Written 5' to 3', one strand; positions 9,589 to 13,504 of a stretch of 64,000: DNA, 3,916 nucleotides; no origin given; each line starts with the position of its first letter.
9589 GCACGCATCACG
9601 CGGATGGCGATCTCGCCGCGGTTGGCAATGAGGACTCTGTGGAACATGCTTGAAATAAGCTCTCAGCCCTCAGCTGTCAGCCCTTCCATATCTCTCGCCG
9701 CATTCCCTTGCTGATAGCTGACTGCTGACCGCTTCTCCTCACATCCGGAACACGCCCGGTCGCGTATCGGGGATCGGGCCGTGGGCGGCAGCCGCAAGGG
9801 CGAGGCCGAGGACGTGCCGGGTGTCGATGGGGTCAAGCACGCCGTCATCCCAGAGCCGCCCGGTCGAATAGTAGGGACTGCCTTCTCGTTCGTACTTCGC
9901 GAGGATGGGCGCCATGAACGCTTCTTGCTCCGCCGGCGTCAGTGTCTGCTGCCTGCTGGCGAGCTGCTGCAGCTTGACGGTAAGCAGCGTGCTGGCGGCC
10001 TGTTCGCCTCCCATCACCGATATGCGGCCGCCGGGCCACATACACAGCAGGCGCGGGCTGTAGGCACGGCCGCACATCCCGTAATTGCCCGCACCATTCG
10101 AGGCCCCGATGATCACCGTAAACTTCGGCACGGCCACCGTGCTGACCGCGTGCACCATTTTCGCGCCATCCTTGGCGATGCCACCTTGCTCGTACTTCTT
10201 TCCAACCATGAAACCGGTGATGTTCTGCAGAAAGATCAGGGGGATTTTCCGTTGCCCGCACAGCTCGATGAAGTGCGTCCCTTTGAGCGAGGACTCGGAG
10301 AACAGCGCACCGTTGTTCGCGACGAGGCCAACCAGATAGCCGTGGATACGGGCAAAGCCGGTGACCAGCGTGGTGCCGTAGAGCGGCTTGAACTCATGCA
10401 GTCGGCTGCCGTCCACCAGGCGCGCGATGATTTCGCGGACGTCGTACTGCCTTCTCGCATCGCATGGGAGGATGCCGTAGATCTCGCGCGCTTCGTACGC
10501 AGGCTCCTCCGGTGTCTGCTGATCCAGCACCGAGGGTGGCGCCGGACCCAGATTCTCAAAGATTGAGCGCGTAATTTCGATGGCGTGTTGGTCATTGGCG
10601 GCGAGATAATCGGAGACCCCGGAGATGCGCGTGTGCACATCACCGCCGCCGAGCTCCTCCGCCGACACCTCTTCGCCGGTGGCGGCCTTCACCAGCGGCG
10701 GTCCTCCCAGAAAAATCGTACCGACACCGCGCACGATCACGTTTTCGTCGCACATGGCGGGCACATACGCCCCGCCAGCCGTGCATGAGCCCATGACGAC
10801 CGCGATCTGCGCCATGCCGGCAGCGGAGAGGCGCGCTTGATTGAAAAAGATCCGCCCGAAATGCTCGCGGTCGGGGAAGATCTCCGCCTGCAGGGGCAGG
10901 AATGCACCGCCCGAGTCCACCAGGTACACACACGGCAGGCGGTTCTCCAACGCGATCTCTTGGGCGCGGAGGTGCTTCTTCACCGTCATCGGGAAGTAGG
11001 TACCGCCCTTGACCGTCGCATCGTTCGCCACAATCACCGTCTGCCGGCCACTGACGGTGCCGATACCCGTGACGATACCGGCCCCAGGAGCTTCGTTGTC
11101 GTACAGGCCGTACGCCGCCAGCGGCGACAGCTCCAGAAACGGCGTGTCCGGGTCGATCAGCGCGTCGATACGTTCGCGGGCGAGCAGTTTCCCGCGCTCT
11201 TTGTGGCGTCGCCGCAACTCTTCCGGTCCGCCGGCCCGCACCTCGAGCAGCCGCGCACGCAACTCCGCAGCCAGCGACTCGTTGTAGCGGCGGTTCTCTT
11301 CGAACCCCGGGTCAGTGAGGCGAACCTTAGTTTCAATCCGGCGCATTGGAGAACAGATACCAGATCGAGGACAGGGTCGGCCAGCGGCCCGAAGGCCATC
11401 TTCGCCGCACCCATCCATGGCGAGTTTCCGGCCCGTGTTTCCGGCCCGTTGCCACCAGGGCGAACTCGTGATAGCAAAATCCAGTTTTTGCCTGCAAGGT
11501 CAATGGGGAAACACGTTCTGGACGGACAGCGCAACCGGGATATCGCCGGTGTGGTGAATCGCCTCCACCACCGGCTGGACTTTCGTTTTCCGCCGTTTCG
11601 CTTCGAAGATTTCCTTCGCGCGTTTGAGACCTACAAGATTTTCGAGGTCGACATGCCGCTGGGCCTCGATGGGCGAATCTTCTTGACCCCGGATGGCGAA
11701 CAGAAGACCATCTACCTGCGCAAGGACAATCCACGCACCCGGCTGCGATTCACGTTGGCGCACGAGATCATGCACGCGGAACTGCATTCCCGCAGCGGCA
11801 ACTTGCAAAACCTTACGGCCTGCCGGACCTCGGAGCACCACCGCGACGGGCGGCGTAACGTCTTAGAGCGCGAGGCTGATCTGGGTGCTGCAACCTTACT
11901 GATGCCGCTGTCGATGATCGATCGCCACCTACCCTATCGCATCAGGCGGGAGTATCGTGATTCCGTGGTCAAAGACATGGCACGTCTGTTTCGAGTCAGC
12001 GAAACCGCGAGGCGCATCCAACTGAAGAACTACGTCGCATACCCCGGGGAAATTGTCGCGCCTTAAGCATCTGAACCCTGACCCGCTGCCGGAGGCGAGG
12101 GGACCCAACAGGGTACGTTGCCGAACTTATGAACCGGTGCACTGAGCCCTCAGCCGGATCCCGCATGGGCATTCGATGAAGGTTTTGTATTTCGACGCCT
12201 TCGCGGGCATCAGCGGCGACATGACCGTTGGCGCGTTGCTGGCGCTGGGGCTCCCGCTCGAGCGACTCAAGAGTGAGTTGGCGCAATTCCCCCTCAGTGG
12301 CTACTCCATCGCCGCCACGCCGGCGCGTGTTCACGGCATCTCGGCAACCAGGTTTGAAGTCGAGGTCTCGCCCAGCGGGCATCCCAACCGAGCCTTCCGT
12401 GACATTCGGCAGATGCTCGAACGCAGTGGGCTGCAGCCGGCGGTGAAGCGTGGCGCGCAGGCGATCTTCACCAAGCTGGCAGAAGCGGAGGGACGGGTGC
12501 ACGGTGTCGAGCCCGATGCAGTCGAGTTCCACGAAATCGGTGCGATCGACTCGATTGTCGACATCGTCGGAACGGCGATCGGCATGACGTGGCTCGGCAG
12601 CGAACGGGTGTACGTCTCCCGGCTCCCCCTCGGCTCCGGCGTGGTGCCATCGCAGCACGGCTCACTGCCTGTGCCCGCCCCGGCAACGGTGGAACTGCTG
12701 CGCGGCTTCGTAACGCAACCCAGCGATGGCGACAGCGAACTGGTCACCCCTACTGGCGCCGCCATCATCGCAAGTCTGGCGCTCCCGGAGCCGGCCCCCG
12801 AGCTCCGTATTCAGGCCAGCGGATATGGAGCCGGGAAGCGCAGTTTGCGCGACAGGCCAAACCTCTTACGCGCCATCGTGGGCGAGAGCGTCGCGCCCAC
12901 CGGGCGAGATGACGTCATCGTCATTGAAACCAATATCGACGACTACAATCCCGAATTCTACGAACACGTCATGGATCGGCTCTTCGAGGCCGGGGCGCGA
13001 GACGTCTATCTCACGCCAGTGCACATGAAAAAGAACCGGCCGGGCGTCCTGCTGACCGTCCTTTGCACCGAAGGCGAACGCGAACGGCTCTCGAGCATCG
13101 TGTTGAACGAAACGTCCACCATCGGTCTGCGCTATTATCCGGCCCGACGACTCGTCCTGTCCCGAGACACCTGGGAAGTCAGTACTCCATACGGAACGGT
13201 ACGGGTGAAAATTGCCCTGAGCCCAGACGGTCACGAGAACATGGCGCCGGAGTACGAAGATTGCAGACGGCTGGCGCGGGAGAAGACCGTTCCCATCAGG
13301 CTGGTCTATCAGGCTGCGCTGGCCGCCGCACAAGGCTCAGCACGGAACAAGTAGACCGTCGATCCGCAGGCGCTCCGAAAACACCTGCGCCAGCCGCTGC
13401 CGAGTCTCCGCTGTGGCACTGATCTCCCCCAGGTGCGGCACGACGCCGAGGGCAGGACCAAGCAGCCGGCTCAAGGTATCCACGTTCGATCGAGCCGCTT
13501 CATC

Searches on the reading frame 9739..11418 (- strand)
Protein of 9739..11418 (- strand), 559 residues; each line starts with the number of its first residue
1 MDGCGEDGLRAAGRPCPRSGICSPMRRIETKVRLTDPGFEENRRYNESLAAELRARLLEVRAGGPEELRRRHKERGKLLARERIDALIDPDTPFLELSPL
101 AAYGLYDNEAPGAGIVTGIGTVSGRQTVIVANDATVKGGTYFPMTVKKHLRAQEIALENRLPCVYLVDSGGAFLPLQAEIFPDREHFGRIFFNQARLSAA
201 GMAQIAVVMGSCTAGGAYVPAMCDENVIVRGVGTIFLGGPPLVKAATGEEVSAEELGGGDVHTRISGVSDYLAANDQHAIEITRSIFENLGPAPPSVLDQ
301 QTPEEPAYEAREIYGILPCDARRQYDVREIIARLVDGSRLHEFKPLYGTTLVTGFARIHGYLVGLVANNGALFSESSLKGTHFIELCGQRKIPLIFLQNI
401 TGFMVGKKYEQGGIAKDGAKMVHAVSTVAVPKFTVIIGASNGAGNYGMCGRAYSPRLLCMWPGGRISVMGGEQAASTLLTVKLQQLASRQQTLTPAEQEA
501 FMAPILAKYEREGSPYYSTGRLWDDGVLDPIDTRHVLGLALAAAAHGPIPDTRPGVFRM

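Call 49: search_protein_families(library=pfam, proteins=[window:9739-11418:-], max_evalue=0.0001)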
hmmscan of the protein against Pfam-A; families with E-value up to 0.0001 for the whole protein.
window:9739-11418:- (559 aa): 2 families
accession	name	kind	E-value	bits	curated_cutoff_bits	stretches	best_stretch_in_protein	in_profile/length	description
PF01039.27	Carboxyl_trans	-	1.7e-148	495.8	22.3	1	72-549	2-483/493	Carboxyl transferase domain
PF03255.19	ACCA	-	1.5e-09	37.9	23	1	115-227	94-211/310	Acetyl co-enzyme A carboxylase carboxyltransferase-like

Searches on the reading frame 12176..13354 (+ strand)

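Call 49: search_protein_families(library=pfam, proteins=[window:12176-13354:+], max_evalue=0.0001)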
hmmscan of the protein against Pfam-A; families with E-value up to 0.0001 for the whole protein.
window:12176-13354:+ (392 aa): 1 family
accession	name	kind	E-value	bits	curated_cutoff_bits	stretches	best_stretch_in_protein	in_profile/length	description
PF01969.22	Ni_insertion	-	6.9e-141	470.2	22.1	1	4-378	1-375/375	Nickel insertion protein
